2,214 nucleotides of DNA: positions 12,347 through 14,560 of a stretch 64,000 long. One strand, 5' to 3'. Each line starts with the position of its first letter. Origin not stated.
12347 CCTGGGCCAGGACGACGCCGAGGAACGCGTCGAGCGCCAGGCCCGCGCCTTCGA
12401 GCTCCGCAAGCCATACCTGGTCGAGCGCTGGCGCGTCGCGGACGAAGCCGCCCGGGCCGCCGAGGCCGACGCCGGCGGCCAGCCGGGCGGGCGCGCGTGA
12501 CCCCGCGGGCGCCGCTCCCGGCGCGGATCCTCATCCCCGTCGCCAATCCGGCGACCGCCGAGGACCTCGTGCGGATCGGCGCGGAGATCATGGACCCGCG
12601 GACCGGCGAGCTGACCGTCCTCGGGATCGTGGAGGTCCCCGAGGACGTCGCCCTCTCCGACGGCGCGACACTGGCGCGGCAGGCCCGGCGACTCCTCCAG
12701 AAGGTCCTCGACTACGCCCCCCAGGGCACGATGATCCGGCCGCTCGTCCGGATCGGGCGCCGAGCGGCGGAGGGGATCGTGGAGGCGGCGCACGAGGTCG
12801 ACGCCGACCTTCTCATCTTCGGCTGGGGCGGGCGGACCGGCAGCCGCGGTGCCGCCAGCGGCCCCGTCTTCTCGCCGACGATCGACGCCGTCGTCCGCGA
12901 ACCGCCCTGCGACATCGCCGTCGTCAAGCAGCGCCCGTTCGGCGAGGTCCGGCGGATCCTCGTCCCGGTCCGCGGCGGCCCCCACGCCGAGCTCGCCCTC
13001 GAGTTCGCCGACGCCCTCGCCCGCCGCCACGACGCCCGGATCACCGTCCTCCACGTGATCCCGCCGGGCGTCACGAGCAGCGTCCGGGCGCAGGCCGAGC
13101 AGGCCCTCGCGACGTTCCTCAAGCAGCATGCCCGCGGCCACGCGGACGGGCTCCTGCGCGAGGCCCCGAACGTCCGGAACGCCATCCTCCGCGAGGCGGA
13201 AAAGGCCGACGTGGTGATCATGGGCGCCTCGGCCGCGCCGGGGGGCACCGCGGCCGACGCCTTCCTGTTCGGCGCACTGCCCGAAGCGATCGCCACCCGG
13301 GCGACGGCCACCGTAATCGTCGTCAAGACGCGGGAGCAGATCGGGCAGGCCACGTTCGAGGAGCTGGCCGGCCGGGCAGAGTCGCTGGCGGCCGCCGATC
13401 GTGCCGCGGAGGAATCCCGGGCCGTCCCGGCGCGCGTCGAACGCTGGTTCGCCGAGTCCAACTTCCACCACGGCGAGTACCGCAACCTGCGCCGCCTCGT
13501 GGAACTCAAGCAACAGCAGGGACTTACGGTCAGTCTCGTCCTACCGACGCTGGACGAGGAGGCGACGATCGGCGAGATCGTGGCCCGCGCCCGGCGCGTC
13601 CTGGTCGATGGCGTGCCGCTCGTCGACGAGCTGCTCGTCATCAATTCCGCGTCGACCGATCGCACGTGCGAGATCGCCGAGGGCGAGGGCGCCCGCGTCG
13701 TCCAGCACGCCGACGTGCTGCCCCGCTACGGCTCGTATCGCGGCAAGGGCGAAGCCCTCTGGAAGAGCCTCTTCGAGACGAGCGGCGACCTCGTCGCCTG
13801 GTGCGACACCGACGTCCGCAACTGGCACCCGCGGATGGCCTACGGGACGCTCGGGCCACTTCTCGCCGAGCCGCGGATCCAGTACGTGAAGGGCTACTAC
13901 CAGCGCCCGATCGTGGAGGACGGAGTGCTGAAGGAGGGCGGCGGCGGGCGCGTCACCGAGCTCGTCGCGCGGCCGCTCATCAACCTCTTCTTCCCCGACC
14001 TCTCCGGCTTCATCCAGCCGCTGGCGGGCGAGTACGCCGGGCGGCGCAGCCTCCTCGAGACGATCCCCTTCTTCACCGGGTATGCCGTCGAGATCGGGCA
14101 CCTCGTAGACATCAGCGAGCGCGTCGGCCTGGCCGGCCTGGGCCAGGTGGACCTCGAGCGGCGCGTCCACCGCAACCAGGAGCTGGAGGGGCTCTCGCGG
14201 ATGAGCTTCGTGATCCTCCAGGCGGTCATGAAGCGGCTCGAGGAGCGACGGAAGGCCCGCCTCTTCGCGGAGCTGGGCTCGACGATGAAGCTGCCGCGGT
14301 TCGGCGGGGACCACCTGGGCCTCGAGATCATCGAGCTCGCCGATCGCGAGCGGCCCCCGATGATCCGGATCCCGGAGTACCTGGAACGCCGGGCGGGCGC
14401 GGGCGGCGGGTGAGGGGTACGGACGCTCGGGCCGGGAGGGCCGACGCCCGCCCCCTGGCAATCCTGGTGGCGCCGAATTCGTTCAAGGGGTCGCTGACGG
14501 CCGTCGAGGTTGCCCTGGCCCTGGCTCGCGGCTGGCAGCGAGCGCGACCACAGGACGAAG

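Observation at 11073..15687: Compatible-solute (glucosylglycerate-type) cluster with an unusual tandem-UspA-GpgS fusion and a second GpgS-like glycosyltransferase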

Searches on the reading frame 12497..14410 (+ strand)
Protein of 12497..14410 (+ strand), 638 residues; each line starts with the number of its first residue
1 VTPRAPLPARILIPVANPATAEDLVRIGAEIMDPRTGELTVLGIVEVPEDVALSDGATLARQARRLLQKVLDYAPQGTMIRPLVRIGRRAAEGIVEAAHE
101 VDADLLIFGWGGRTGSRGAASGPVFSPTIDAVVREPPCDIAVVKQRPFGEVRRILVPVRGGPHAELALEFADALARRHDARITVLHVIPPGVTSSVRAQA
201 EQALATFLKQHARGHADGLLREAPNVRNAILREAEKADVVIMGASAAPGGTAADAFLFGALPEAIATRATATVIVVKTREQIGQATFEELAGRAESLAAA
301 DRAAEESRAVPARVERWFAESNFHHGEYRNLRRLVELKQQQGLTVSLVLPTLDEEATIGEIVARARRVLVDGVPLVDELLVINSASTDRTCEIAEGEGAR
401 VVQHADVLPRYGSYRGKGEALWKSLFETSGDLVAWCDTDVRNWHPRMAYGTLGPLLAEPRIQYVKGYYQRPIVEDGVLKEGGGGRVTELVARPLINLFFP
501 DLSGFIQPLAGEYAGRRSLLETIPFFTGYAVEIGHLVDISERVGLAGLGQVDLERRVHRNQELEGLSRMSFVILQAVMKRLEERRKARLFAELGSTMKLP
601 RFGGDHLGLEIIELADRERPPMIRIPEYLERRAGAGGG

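Call 7: search_protein_families(library=pfam, proteins=[window:12497-14410:+], max_evalue=0.01)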
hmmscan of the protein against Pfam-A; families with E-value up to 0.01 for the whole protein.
window:12497-14410:+ (638 aa): 2 families
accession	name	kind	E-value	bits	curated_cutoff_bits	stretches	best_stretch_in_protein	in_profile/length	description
PF00582.32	Usp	-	1.4e-26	94.2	24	2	151-277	2-141/141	Universal stress protein family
PF00535.33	Glycos_transf_2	-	4.9e-07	30.3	23.3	1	346-440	1-89/168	Glycosyl transferase family 2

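Call 8: search_protein_families(library=ncbifam, proteins=[window:12497-14410:+], max_evalue=0.01)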
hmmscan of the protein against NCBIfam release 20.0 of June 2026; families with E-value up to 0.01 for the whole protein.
window:12497-14410:+ (638 aa): 9 families
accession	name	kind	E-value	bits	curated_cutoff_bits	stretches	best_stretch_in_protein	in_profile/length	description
NF010496.0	PRK13915.1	equivalog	2.3e-109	365.2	262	1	313-625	4-305/307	glucosyl-3-phosphoglycerate synthase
TIGR04182.1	glyco_TIGR04182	equivalog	7e-10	38.8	325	1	345-456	2-98/293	S-layer glycoprotein N-glycosyltransferase AglJ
NF040724.1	GpgS_Meth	equivalog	4.9e-08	32.2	700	1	413-589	118-308/402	glucosyl-3-phosphoglycerate synthase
TIGR04283.1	glyco_like_mftF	equivalog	2e-05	24.3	182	1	345-404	1-56/221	TIGR04283 family arsenosugar biosynthesis glycosyltransferase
NF008380.0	PRK11175.1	equivalog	0.00021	20.4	227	1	64-167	69-169/313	universal stress protein UspE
NF058614.1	PPMAGASynPpgS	equivalog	0.0029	17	370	1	345-405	2-55/226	polyprenyl-phospho-N-acetylgalactosaminyl synthase PpgS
NF009206.0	PRK12555.1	subfamily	0.0049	15.9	342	1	197-287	113-198/340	chemotaxis-specific protein-glutamate methyltransferase CheB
NF041391.1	DPhHxTase_Halo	equivalog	0.0054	15.7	375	0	351-434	3-73/213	dolichyl-phosphate hexose transferase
TIGR03937.1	PgaC_IcaA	equivalog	0.0074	15.3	422.3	0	330-440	32-136/407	poly-beta-1,6-N-acetyl-D-glucosamine synthase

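Call 9: find_homologous_proteins(query=window:12497-14410:+)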
Query window:12497-14410:+ (638 aa): 4983 proteins with E <= 0.001 among 8000 candidates; the best 120 are listed.
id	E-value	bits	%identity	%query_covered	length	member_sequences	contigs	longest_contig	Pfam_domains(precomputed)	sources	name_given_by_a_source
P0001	0.0e+0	1368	98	100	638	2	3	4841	PF00535.33,PF00582.33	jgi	jgi:nucleotide-binding universal stress UspA family protein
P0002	0.0e+0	1319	95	99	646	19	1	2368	PF00535.33,PF00582.33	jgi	jgi:glucosyl-3-phosphoglycerate synthase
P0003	0.0e+0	1308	95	100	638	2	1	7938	PF00535.33,PF00582.33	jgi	-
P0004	0.0e+0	1306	93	100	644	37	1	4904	PF00535.33,PF00582.33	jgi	-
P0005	0.0e+0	1303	94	99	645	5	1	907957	PF00535.33,PF00582.33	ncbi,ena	-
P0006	0.0e+0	1287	92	99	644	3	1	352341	PF00535.33,PF00582.33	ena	-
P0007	0.0e+0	1271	91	100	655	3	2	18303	PF00535.33,PF00582.33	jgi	-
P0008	0.0e+0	1269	92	100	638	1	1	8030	PF00535.33,PF00582.33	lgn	-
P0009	0.0e+0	1259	90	100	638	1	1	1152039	PF00535.33,PF00582.33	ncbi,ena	-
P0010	0.0e+0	1258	89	99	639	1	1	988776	PF00535.33,PF00582.33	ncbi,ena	-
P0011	0.0e+0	1242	89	99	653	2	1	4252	PF00535.33,PF00582.33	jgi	-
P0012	0.0e+0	1234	88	99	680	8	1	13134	PF00535.33,PF00582.33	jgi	jgi:nucleotide-binding universal stress UspA family protein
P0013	0.0e+0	1233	89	99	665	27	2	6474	PF00535.33,PF00582.33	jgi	jgi:glucosyl-3-phosphoglycerate synthase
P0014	0.0e+0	1230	88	100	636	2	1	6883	PF00535.33,PF00582.33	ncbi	-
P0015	0.0e+0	1229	89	99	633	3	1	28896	PF00535.33,PF00582.33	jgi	-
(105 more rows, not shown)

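Call 10: search_solved_structures(query=window:12497-14410:+, max_evalue=0.001)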
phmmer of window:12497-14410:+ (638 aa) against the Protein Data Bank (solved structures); distinct sequences matched with E-value up to 0.001: 8.
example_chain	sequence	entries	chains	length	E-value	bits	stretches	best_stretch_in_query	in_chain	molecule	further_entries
3f1y_A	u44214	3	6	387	7.7e-75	256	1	309-593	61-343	Mannosyl-3-phosphoglycerate synthase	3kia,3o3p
4y6n_A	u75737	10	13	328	1.2e-58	202.6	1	340-580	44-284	Glucosyl-3-phosphoglycerate synthase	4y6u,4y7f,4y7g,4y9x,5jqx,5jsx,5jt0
4ddz_A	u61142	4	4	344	1.3e-58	202.4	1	340-580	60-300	GLUCOSYL-3-PHOSPHOGLYCERATE SYNTHASE (GpgS) | Glucosyl-3-phosphoglycerate synthase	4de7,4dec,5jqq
3e25_A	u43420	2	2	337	1.3e-58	202.4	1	340-580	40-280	Putative uncharacterized protein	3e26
7pdo_A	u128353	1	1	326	2.4e-58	201.5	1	334-580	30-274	Glucosyl-3-phosphoglycerate synthase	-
7p5l_A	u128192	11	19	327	2.4e-58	201.5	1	334-580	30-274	Glucosyl-3-phosphoglycerate synthase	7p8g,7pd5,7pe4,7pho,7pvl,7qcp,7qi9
3ckj_A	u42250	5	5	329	6.4e-57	196.8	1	335-580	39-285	Putative uncharacterized protein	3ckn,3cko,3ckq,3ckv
2zu7_A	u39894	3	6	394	0.00045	22.3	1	400-544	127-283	Mannosyl-3-phosphoglycerate synthase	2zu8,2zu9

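Call 23: find_encoding_contigs(protein=P0009, flank=10000, max_places=3)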
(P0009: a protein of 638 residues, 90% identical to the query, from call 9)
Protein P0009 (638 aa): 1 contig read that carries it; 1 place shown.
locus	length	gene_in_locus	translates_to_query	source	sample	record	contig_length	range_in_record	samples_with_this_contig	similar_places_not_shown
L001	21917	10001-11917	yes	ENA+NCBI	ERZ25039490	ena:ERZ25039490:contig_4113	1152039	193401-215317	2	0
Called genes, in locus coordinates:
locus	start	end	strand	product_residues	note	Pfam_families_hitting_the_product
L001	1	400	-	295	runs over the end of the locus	PF01680:SOR_SNZ, PF05690:ThiG, PF17935:TetR_C_27 (faint)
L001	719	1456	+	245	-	PF03167:UDG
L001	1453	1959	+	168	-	PF03473:MOSC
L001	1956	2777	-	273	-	PF13468:Glyoxalase_3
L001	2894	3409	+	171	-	PF07884:VKOR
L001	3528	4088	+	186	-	PF01844:HNH, PF14279:HNH_5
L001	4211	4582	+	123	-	PF01743:PolyA_pol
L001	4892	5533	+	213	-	PF01966:HD, PF13735:tRNA_NucTran2_2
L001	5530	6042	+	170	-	PF13432:TPR_16, PF14559:TPR_19 (weak)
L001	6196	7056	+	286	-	PF01073:3Beta_HSD (faint), PF01370:Epimerase, PF02719:Polysacc_synt_2 (faint), PF04321:RmlD_sub_bind (weak), PF16363:GDP_Man_Dehyd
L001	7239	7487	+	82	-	-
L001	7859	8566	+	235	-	PF01068:DNA_ligase_A_M (faint)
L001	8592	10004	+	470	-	-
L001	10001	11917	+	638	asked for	PF00582:Usp, PF00535:Glycos_transf_2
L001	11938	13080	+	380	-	PF02595:Gly_kinase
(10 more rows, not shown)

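Call 33: search_protein_representatives(protein=window:12497-14410:+)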
Query: 638 residues. Proteins with E-value up to 0.001 (for the whole library): 7200; up to 1e-10: 2751; up to 1e-30: 781. The best 150 are listed.
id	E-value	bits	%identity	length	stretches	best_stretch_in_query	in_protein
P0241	9.2e-205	698.4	56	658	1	8-633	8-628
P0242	4.1e-190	650.0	82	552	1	275-637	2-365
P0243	3.9e-184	630.3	90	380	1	1-338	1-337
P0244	1.9e-174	598.3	64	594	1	32-587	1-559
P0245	3.2e-171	587.6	48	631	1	8-638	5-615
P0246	3.3e-168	577.7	50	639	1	8-637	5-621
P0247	2.9e-160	551.4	49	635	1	7-635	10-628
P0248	3.9e-159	547.7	46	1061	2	7-631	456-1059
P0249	5.5e-155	534.0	44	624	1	10-625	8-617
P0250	4.9e-152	524.3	49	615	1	10-625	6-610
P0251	5.1e-146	504.4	85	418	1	372-637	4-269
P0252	7.5e-146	503.8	44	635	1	9-633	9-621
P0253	9.6e-146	503.5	85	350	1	337-603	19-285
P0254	1.0e-141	490.1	47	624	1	8-632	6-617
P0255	6.1e-140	484.3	45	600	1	9-632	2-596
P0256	4.6e-139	481.4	43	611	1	9-631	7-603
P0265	2.5e-128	445.9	41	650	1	11-630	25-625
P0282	2.9e-110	386.3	43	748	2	314-632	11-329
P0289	3.5e-103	362.9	53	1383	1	314-633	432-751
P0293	7.3e-100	351.9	34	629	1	7-632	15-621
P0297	2.7e-94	333.5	47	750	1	288-630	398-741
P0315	1.2e-88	314.8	43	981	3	389-591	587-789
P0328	4.6e-84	299.7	39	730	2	308-631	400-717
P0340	3.0e-78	280.5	48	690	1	314-635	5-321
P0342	1.2e-77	278.6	45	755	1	310-630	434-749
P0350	3.3e-75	270.5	49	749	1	314-624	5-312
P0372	7.6e-71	256.1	49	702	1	329-633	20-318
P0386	7.5e-69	249.5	33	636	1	10-629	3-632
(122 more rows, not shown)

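Call 35: search_protein_families(library=pfam, proteins=[P0248, P0289, P0297, P0342, P0282, P0340, P0350, P0372, P0328, P0315], max_evalue=0.001)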
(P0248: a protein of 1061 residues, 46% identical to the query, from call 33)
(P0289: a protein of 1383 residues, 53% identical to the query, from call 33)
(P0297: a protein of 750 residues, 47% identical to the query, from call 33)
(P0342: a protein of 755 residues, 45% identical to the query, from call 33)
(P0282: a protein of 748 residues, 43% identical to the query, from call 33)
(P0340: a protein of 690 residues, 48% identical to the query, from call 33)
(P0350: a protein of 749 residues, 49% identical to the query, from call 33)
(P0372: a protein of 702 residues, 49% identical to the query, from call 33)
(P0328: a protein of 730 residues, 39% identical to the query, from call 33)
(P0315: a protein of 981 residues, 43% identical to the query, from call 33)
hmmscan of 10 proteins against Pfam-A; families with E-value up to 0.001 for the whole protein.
P0248 (1061 aa): 2 families
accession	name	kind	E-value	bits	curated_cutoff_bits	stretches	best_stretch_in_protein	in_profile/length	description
PF00535.33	Glycos_transf_2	-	3.7e-17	63.2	23.3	1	774-910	2-131/168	Glycosyl transferase family 2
PF00582.32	Usp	-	3.9e-15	57.1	24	2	459-589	4-141/141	Universal stress protein family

P0289 (1383 aa): 7 families
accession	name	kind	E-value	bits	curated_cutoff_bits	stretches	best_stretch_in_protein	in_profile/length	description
PF00128.31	Alpha-amylase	-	1.6e-22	80.8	22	1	878-1098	35-268/446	Alpha amylase, catalytic domain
PF00534.26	Glycos_transf_1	-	2.7e-19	69.8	26.4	1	218-384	9-160/172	Glycosyl transferases group 1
PF13439.12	Glyco_transf_4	-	1.5e-11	45.1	28.5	1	18-201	1-168/170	Glycosyltransferase Family 4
PF13692.12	Glyco_trans_1_4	-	2.3e-10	41.3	27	1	225-382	2-142/142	Glycosyl transferases group 1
PF00535.33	Glycos_transf_2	-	3.7e-08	33.9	23.3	1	465-573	2-103/168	Glycosyl transferase family 2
PF16657.11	Malt_amylase_C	-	6.8e-05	23.3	27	1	1302-1372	13-75/75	Maltogenic Amylase, C-terminal domain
PF20706.3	GT4-conflict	-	0.00095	18.7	26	0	224-345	197-309/385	Family 4 Glycosyltransferase in conflict systems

P0297 (750 aa): 5 families
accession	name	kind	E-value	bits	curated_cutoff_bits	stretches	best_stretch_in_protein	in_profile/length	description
PF00534.26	Glycos_transf_1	-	4.4e-21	75.6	26.4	1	216-385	10-164/172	Glycosyl transferases group 1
PF13692.12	Glyco_trans_1_4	-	1.7e-15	58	27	1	221-376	1-142/142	Glycosyl transferases group 1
PF13439.12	Glyco_transf_4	-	2.7e-11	44.2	28.5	1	14-198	1-168/170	Glycosyltransferase Family 4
PF20706.3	GT4-conflict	-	1.1e-06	28.4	26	1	218-340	194-310/385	Family 4 Glycosyltransferase in conflict systems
PF00535.33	Glycos_transf_2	-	1.3e-06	28.9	23.3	1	457-578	1-115/168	Glycosyl transferase family 2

P0342 (755 aa): 2 families
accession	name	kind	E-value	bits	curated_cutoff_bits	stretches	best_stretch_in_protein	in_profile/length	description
PF00535.33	Glycos_transf_2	-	2.9e-15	57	23.3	1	467-599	1-128/168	Glycosyl transferase family 2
PF00534.26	Glycos_transf_1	-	3.5e-07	30.3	26.4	1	196-328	6-121/172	Glycosyl transferases group 1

P0282 (748 aa): 2 families
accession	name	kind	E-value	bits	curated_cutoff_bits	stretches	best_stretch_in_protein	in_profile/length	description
PF00535.33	Glycos_transf_2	-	2e-23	83.6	23.3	2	44-155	2-107/168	Glycosyl transferase family 2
PF21969.2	MGS_GT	-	2.4e-09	37.5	27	1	424-577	70-230/239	Mannosylglycerate synthase, GT domain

P0340 (690 aa): 3 families
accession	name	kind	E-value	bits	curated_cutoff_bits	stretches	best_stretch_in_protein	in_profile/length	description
PF00535.33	Glycos_transf_2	-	1.8e-07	31.7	23.3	1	33-150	1-111/168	Glycosyl transferase family 2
PF13692.12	Glyco_trans_1_4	-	3.1e-07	31.2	27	1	549-619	48-118/142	Glycosyl transferases group 1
PF00534.26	Glycos_transf_1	-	3.6e-05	23.8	26.4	1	570-626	85-141/172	Glycosyl transferases group 1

P0350 (749 aa): 5 families
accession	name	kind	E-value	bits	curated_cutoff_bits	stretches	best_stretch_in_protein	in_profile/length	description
PF00534.26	Glycos_transf_1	-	6.2e-15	55.6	26.4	1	549-705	18-159/172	Glycosyl transferases group 1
PF00535.33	Glycos_transf_2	-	3e-12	47.2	23.3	1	38-133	1-90/168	Glycosyl transferase family 2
PF13692.12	Glyco_trans_1_4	-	1e-11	45.7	27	1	612-700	48-138/142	Glycosyl transferases group 1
PF13439.12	Glyco_transf_4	-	1e-08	35.8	28.5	1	381-496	1-114/170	Glycosyltransferase Family 4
PF13641.12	Glyco_tranf_2_3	-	0.00089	19.8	27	1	37-131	3-96/230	Glycosyltransferase like family 2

P0372 (702 aa): 4 families
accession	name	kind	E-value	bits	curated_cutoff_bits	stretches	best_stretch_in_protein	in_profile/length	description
PF00534.26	Glycos_transf_1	-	4.8e-16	59.2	26.4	1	514-649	18-144/172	Glycosyl transferases group 1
PF13692.12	Glyco_trans_1_4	-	1.6e-14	54.8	27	1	515-653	5-134/142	Glycosyl transferases group 1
PF13439.12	Glyco_transf_4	-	2.3e-11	44.5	28.5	1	347-454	1-107/170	Glycosyltransferase Family 4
PF00535.33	Glycos_transf_2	-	2e-07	31.5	23.3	1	37-162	1-119/168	Glycosyl transferase family 2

P0328 (730 aa): 1 family
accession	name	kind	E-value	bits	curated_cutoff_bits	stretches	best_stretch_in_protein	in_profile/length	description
PF00535.33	Glycos_transf_2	-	2.7e-22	79.9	23.3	2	440-574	3-129/168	Glycosyl transferase family 2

P0315 (981 aa): 1 family
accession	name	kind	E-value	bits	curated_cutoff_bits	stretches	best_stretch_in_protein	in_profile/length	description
PF00535.33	Glycos_transf_2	-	1.7e-06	28.5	23.3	0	609-667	59-117/168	Glycosyl transferase family 2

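Call 39: list_cluster_members(proteins=[P0241, P0245, P0247, P0256, P0265, P0293, P0386, P0248, P0282, P0328])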
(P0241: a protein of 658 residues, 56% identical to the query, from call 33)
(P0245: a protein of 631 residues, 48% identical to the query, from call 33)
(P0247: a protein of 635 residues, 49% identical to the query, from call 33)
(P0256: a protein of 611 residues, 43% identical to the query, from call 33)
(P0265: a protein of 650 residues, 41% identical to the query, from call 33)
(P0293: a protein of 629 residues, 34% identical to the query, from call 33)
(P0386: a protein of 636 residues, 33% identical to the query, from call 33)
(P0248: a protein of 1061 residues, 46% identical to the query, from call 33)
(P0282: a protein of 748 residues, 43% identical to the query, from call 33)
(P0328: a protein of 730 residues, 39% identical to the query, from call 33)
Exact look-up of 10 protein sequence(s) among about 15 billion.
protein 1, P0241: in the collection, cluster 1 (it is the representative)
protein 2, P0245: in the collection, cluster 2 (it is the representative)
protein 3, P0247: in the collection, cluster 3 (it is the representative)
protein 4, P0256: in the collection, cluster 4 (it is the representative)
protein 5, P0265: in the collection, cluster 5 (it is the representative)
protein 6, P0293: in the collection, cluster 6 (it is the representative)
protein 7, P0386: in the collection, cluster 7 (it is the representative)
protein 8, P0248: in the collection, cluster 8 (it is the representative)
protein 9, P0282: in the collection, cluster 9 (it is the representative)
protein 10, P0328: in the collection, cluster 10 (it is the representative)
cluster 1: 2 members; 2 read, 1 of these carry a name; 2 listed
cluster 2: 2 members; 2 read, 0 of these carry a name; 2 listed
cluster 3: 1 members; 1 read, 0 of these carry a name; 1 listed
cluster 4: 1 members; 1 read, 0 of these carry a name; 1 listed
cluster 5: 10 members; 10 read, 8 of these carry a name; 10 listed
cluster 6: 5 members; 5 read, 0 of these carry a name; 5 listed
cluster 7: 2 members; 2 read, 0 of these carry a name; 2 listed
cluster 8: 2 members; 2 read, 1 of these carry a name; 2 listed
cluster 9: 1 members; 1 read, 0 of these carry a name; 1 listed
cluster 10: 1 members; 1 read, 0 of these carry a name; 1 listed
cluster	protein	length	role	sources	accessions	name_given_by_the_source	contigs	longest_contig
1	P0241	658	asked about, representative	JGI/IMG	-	glucosyl-3-phosphoglycerate synthase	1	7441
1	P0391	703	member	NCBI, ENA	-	-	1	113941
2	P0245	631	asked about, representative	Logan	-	-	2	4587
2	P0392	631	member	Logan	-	-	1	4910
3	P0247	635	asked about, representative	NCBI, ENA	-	-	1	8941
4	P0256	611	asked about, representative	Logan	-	-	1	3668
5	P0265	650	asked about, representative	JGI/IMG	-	glucosyl-3-phosphoglycerate synthase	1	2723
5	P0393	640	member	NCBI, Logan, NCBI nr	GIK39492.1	MAG: hypothetical protein BroJett011_33250 [Chloroflexota bacterium]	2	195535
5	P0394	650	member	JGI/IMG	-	nucleotide-binding universal stress UspA family protein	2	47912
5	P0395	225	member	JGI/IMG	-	glucosyl-3-phosphoglycerate synthase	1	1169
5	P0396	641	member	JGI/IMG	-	glucosyl-3-phosphoglycerate synthase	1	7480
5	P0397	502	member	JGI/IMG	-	glucosyl-3-phosphoglycerate synthase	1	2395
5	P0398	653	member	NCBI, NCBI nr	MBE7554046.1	MAG: glucosyl-3-phosphoglycerate synthase [Anaerolineales bacterium] | glucosyl-3-phosphoglycerate synthase [Anaerolineales bacterium]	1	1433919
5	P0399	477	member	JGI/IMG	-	glucosyl-3-phosphoglycerate synthase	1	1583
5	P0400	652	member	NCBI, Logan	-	-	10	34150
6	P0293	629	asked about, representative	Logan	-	-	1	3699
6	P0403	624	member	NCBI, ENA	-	-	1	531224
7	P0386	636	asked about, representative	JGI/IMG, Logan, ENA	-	-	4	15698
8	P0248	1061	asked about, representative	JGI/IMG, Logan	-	glycosyltransferase involved in cell wall biosynthesis/nucleotide-binding universal ...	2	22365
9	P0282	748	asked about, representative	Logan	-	-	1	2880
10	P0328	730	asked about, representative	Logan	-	-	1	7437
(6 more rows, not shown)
